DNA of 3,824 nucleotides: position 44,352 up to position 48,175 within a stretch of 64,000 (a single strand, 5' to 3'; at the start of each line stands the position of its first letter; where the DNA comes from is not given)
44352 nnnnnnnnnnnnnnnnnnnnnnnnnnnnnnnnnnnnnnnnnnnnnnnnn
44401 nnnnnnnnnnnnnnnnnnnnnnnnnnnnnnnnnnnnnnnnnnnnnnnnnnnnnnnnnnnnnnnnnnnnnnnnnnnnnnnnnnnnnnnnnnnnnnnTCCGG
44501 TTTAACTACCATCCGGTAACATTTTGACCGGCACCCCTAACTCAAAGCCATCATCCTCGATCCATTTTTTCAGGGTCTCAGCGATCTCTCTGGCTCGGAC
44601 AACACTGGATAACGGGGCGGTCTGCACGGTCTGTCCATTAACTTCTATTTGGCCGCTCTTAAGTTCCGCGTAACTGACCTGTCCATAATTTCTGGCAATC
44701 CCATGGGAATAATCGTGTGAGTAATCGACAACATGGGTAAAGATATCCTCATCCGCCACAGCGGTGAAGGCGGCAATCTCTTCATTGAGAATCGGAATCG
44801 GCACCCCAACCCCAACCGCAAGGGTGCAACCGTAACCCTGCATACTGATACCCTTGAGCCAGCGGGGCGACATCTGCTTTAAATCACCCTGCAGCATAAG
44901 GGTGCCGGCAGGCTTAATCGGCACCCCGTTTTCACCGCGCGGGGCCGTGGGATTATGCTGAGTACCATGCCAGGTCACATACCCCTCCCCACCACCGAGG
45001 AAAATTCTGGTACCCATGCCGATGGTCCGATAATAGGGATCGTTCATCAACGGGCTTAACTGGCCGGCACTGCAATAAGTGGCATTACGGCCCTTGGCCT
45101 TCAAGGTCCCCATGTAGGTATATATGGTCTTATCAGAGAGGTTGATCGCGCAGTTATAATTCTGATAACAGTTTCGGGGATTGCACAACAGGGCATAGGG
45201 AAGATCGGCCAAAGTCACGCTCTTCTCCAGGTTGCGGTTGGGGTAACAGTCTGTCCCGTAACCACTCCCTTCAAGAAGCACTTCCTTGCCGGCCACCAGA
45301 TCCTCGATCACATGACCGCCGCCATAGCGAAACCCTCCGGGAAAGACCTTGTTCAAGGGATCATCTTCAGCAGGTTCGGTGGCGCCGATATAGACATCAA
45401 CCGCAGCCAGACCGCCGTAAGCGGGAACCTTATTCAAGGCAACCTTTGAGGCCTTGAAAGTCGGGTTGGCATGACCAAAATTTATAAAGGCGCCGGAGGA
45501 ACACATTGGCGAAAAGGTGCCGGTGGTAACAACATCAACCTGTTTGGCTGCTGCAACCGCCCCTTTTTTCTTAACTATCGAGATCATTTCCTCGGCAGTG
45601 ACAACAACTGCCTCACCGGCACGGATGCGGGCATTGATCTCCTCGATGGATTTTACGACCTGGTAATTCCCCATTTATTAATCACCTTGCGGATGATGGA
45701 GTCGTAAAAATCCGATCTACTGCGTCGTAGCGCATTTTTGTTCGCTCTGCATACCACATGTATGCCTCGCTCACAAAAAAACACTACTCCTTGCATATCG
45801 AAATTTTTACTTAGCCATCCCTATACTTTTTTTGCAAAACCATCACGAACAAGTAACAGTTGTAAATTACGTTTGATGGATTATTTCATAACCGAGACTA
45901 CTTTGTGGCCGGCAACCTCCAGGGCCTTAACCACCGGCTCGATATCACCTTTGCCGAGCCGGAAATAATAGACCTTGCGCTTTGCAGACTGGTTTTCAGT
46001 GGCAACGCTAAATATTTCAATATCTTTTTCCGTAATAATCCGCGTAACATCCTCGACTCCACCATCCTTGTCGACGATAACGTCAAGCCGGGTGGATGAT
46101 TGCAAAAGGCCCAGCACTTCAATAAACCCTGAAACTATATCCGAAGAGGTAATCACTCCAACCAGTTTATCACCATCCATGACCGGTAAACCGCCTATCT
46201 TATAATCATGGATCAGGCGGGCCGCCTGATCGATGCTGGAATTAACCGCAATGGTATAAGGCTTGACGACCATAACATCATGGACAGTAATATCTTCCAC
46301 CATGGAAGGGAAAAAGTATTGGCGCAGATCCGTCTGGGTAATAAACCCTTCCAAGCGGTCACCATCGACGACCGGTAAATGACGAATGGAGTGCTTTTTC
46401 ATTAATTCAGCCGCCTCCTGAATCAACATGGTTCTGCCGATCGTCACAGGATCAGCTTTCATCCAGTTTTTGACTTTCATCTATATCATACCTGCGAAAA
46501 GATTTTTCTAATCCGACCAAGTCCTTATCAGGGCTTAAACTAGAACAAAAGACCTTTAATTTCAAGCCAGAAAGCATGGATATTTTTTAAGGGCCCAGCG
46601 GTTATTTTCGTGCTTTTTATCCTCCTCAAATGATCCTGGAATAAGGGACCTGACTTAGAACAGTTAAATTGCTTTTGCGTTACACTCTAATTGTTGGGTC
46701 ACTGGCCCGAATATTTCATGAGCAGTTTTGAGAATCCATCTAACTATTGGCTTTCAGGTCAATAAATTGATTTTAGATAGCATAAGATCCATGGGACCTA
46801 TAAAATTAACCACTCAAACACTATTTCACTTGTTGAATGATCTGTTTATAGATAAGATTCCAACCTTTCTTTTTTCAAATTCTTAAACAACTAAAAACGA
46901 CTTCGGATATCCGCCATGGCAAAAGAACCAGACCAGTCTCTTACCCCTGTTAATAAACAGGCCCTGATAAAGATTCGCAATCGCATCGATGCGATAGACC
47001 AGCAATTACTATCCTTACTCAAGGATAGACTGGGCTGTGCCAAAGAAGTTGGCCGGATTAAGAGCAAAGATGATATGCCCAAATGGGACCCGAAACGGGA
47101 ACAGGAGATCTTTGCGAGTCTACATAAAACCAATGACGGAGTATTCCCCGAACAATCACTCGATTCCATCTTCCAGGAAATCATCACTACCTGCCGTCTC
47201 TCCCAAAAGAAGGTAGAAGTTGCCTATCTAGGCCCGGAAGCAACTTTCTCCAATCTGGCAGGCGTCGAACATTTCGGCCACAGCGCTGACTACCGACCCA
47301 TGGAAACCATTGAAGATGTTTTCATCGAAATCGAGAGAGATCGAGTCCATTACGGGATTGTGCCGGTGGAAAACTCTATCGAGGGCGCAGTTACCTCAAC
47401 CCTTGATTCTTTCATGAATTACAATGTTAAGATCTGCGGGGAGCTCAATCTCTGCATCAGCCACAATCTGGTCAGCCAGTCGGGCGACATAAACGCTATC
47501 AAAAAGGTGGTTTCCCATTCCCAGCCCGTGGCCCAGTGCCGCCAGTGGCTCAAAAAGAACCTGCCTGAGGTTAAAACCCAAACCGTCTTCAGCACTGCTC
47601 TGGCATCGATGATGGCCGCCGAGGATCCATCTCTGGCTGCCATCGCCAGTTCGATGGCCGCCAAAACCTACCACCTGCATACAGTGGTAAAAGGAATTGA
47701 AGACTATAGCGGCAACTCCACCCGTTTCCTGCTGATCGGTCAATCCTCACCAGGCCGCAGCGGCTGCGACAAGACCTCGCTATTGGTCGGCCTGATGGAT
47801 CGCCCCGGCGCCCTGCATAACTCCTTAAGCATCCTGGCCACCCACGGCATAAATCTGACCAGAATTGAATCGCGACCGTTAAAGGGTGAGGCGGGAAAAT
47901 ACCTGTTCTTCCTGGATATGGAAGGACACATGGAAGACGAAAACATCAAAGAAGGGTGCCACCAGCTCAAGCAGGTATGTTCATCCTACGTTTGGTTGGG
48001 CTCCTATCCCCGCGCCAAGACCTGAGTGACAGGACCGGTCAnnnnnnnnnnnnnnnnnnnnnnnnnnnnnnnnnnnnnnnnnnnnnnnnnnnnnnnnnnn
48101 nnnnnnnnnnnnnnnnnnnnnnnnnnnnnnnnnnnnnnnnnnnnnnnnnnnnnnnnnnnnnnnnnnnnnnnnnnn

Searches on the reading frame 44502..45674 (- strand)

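Call 57: search_protein_families(library=pfam, proteins=[window:44502-45674:-], max_evalue=0.001)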
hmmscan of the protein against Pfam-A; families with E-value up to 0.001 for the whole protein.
window:44502-45674:- (390 aa): 1 family
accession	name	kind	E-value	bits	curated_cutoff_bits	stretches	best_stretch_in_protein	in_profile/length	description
PF01837.22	HcyBio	-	6e-159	529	26.2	1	22-379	1-349/349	Homocysteine biosynthesis enzyme, sulfur-incorporation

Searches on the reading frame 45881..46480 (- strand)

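Call 57: search_protein_families(library=pfam, proteins=[window:45881-46480:-], max_evalue=0.001)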
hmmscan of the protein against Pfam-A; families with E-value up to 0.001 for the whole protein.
window:45881-46480:- (199 aa): 1 family
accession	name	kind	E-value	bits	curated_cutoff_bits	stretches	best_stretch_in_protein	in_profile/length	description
PF00571.33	CBS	-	9.6e-29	99.9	24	2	3-55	1-54/57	CBS domain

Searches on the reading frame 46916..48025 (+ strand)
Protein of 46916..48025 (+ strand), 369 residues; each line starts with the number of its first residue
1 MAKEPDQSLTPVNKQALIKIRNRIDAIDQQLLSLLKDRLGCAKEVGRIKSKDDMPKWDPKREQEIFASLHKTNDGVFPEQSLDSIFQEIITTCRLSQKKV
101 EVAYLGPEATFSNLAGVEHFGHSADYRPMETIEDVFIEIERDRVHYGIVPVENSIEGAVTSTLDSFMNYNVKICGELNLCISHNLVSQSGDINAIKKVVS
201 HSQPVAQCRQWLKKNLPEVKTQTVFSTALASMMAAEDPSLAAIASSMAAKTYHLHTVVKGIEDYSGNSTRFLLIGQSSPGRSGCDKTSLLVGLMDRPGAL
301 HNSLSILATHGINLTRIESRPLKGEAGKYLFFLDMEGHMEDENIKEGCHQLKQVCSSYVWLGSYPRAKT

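Call 57: search_protein_families(library=pfam, proteins=[window:46916-48025:+], max_evalue=0.001)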
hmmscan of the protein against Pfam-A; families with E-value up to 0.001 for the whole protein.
window:46916-48025:+ (369 aa): 3 families
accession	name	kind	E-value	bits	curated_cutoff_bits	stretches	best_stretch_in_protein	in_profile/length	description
PF00800.23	PDT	-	3.2e-58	196.9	25.2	1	102-277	1-179/181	Prephenate dehydratase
PF01817.26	CM_2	-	2e-20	73.2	27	1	20-97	1-79/80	Chorismate mutase type II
PF01842.31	ACT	-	6.4e-10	39.1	27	1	287-346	1-59/66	ACT domain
